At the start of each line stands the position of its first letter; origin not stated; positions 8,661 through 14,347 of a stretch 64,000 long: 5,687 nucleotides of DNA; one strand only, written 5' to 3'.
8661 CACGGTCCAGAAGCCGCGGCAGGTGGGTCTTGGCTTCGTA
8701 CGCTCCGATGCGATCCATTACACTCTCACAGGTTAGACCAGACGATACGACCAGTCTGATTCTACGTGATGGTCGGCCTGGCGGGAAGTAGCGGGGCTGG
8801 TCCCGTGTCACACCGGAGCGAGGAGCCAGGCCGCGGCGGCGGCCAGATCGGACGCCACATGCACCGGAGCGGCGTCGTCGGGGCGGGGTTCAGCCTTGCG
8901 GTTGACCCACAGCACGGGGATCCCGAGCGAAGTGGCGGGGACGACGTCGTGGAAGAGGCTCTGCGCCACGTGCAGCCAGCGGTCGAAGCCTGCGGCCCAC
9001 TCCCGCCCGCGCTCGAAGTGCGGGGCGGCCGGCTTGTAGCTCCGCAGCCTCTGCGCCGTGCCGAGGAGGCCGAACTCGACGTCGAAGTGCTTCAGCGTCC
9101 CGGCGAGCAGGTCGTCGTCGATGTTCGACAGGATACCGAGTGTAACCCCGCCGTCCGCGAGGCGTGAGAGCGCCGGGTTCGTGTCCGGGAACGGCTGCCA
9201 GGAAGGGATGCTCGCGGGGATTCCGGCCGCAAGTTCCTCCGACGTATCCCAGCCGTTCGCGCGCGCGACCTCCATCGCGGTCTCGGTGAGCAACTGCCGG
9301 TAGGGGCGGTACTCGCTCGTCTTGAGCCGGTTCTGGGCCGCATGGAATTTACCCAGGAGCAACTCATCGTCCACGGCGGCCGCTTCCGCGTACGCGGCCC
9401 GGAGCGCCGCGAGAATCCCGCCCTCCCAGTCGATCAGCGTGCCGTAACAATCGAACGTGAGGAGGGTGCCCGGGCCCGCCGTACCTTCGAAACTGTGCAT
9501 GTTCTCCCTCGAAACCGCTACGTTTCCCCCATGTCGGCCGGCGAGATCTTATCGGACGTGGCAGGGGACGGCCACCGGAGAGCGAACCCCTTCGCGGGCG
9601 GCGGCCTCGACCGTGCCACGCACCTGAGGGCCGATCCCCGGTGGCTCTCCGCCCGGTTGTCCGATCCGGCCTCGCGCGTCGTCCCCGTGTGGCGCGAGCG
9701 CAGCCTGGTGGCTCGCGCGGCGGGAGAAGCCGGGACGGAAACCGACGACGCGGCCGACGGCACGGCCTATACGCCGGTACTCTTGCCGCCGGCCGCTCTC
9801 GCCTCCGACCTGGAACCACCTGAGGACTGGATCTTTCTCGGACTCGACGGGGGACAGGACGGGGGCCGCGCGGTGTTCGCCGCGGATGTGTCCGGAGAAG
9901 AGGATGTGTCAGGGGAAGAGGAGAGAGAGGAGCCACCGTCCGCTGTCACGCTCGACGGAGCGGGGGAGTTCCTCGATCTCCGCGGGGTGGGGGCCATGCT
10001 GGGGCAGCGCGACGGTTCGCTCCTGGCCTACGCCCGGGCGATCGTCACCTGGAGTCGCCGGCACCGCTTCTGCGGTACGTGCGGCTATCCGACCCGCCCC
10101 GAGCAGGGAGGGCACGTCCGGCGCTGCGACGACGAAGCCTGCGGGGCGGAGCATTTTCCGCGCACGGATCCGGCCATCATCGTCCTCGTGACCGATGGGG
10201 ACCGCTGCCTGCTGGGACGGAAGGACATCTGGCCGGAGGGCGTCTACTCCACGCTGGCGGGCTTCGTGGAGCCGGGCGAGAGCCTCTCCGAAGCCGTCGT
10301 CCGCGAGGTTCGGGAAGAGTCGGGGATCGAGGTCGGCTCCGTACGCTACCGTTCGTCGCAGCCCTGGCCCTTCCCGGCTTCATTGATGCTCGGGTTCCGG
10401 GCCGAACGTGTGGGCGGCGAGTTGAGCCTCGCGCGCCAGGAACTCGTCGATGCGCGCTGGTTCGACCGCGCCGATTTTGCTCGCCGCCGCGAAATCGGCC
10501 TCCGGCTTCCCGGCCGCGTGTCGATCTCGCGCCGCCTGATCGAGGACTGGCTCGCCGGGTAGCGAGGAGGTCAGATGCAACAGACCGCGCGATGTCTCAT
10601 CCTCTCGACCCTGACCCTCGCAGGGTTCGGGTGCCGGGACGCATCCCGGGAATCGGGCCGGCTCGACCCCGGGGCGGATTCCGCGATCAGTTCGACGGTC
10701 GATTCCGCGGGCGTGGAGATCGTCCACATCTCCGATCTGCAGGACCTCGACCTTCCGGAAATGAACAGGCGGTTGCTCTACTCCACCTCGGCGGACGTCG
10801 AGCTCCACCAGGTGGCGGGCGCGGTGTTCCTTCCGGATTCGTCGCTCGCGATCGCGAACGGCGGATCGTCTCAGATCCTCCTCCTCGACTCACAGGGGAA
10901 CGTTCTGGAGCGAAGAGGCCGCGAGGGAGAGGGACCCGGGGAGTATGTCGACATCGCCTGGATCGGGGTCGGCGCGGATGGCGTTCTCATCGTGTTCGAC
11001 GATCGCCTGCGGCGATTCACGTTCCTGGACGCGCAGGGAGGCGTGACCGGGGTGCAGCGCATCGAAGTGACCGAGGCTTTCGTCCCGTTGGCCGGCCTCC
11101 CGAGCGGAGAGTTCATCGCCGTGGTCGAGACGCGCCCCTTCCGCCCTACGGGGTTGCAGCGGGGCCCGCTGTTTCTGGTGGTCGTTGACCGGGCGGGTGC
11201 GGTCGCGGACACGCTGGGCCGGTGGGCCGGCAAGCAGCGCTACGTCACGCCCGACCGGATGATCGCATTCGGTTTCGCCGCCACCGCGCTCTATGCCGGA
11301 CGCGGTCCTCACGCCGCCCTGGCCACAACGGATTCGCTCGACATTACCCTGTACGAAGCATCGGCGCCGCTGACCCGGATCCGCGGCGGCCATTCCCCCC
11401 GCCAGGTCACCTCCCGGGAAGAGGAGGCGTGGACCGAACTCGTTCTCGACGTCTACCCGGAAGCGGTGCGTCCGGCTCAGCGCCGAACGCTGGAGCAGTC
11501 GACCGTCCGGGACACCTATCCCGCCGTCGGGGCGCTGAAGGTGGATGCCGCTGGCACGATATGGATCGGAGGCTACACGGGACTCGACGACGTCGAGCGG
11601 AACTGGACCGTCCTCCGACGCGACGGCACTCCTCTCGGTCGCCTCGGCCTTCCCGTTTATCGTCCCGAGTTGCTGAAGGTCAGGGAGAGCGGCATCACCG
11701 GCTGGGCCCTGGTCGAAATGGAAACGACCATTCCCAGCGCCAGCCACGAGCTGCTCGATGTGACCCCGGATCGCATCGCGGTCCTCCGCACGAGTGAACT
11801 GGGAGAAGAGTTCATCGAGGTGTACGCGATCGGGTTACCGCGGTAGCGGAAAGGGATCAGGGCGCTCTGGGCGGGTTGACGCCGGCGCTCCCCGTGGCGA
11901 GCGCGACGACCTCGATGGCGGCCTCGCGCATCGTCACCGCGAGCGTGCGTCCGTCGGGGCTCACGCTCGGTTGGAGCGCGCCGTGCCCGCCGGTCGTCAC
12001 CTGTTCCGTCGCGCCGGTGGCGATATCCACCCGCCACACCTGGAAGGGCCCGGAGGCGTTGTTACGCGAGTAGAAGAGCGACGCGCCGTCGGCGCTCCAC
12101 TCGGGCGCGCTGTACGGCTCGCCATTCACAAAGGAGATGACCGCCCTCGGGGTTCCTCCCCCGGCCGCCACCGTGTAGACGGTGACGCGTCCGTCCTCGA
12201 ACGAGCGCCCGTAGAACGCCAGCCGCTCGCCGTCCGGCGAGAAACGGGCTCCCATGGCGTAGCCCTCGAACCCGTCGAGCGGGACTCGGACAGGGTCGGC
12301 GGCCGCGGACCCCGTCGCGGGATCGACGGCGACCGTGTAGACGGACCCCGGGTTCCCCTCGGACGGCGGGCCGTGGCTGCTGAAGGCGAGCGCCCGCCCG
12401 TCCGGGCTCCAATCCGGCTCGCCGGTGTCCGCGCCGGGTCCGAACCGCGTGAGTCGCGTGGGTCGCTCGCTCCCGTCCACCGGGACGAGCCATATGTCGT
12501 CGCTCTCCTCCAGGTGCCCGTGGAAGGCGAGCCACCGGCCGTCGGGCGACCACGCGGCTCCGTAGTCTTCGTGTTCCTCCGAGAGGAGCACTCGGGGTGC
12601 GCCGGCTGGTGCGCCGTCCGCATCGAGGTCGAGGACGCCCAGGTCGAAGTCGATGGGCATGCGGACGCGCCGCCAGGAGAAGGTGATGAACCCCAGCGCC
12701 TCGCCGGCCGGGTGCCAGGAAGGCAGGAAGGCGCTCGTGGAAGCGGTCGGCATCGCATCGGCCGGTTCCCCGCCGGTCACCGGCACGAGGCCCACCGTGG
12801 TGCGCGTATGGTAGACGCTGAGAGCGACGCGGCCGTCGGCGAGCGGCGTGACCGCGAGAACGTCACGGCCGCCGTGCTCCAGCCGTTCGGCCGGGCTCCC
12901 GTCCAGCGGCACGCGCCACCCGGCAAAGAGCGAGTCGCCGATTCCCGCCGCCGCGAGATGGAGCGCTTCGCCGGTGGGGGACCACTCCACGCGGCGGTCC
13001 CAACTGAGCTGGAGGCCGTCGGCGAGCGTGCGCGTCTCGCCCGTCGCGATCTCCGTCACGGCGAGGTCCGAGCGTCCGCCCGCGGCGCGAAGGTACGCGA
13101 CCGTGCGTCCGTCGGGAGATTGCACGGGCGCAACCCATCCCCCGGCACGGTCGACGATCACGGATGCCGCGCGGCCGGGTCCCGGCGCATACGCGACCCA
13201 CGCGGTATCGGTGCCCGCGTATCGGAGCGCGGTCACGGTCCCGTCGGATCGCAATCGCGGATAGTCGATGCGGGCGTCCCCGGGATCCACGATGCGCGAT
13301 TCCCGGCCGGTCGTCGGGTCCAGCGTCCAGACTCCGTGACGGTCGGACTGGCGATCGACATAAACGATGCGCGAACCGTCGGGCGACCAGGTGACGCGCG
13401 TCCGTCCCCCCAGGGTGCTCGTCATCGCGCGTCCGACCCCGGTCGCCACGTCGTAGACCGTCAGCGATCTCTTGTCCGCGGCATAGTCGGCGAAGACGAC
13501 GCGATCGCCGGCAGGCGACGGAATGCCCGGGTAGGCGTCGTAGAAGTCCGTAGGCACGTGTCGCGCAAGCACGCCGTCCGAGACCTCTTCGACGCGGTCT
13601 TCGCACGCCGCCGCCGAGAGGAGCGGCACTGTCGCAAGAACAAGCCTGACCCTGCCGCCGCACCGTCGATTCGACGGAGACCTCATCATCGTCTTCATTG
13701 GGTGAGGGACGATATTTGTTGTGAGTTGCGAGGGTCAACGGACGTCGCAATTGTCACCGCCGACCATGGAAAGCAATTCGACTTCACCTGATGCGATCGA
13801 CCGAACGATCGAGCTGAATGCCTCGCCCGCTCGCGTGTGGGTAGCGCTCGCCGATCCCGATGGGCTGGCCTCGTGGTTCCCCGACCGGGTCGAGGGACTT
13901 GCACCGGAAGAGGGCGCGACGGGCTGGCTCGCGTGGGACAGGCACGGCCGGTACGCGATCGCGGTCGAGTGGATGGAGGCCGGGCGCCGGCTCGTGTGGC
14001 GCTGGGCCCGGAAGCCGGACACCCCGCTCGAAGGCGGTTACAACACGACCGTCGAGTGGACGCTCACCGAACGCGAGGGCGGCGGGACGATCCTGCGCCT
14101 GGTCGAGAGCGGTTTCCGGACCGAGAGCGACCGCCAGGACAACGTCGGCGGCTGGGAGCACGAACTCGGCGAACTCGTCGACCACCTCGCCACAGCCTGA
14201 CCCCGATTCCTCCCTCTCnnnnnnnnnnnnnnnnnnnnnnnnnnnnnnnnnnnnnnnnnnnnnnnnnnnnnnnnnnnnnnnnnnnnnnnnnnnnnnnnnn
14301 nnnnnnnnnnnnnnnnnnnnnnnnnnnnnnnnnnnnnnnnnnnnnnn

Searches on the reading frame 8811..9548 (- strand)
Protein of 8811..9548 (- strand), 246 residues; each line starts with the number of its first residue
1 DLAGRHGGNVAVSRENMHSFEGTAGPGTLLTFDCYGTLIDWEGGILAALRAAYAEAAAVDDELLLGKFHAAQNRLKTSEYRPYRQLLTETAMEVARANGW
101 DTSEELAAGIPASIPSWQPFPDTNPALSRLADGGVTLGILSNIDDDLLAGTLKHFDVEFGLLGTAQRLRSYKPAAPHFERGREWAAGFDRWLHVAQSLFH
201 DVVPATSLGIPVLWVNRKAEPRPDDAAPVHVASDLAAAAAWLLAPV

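Call 41: search_protein_families(library=pfam, proteins=[window:8811-9548:-], max_evalue=0.001)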
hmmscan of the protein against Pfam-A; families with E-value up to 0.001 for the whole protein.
window:8811-9548:- (246 aa): 1 family
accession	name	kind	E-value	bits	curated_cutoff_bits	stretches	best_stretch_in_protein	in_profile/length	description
PF00702.32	Hydrolase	-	8.9e-06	26.7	26.4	1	30-159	4-141/191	haloacid dehalogenase-like hydrolase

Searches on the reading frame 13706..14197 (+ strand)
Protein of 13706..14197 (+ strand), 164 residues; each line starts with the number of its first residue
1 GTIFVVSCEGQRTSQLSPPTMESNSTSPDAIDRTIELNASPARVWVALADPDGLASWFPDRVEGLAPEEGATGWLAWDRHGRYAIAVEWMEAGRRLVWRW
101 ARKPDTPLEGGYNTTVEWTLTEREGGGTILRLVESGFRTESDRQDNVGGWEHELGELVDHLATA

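Call 41: search_protein_families(library=pfam, proteins=[window:13706-14197:+], max_evalue=0.001)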
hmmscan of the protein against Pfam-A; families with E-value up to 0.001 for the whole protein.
window:13706-14197:+ (164 aa): 2 families
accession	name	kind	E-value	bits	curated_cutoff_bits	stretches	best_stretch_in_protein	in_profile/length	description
PF08327.17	AHSA1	-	1.2e-13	51.9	22.1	1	38-161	1-124/125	Activator of Hsp90 ATPase homolog 1-like protein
PF10604.15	Polyketide_cyc2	-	2.3e-07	31.7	27.4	1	31-131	4-103/142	Polyketide cyclase / dehydrase and lipid transport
